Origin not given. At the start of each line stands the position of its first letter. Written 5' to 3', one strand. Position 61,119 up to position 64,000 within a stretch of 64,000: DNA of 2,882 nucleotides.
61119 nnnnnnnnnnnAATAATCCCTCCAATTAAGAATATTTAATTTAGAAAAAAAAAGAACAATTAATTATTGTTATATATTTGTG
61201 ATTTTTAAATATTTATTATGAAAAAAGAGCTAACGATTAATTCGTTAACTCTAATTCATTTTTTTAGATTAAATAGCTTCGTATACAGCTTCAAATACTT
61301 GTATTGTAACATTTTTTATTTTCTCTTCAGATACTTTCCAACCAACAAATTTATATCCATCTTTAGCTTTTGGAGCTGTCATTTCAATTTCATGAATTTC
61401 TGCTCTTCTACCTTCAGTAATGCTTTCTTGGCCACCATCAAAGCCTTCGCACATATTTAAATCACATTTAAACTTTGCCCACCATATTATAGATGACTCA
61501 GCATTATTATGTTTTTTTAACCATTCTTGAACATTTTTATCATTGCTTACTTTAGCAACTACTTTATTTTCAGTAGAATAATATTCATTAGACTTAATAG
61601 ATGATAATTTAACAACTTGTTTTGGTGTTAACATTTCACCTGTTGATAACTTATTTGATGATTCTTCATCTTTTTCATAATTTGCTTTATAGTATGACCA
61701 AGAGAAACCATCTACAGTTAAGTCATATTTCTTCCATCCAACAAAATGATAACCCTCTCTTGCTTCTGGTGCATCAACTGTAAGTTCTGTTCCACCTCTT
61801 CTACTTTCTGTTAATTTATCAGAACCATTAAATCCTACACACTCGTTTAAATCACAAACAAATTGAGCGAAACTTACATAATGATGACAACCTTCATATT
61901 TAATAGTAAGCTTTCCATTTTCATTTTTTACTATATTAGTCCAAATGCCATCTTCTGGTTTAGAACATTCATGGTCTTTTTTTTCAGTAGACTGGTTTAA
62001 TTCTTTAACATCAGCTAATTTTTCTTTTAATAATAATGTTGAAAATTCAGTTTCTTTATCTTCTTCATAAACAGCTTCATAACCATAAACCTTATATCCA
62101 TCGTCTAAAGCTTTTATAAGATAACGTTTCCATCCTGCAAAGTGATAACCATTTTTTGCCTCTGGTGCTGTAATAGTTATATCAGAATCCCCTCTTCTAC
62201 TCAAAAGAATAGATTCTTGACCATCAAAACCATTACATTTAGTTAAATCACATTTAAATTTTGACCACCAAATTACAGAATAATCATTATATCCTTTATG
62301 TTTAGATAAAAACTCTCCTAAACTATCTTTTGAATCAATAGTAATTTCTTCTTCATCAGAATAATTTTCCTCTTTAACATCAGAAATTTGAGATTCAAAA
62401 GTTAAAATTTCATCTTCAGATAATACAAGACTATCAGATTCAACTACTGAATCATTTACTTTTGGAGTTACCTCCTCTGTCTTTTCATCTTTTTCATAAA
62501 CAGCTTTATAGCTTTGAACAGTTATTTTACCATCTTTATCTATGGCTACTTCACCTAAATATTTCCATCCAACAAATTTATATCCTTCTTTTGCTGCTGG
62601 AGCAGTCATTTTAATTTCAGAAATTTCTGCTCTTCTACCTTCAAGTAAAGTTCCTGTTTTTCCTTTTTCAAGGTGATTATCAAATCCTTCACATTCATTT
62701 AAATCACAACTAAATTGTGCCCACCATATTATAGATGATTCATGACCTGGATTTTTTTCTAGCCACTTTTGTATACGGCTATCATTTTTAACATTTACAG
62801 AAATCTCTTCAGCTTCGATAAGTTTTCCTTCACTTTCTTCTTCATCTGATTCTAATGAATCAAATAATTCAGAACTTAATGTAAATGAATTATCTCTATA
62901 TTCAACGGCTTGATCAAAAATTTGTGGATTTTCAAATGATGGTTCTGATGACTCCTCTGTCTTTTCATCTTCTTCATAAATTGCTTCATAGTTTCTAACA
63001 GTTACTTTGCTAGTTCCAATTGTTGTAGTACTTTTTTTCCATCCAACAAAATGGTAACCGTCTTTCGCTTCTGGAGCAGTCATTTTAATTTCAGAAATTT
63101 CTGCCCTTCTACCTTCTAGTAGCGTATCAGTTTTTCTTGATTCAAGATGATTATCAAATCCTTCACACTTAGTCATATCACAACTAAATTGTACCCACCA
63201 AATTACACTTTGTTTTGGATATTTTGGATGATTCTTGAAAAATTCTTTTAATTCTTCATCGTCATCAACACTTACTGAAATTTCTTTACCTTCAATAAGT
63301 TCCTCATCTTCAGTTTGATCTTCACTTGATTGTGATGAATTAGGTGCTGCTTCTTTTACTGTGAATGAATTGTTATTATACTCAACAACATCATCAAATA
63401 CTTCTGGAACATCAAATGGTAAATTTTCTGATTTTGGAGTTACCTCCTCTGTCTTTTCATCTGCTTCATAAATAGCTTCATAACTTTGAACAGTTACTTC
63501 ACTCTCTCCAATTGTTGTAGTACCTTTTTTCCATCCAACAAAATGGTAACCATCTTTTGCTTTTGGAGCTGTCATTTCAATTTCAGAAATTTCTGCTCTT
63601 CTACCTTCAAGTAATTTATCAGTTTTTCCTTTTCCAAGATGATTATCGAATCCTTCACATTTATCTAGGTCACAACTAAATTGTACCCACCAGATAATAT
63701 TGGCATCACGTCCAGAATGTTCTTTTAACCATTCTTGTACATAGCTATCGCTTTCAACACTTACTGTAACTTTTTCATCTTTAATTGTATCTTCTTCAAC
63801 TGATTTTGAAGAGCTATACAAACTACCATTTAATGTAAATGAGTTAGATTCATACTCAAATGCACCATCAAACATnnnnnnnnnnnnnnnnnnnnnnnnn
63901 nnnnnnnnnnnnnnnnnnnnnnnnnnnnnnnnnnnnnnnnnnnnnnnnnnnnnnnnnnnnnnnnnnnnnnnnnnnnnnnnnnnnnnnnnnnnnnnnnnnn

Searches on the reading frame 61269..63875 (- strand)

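Call 62: search_protein_families(library=pfam, proteins=[window:61269-63875:-], max_evalue=0.00001)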
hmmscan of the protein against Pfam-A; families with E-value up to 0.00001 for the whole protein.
window:61269-63875:- (868 aa): 3 families
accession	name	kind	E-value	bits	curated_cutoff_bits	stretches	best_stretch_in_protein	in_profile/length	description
PF18998.6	Flg_new_2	-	8.9e-23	80.5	23.6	0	262-289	24-49/73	Divergent InlB B-repeat domain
PF09479.16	Flg_new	-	1.8e-15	57.2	27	0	422-454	23-57/65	Listeria-Bacteroides repeat domain (List_Bact_rpt)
PF13209.11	DUF4017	-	2.7e-08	34.1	21.6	0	421-440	17-35/60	Protein of unknown function (DUF4017)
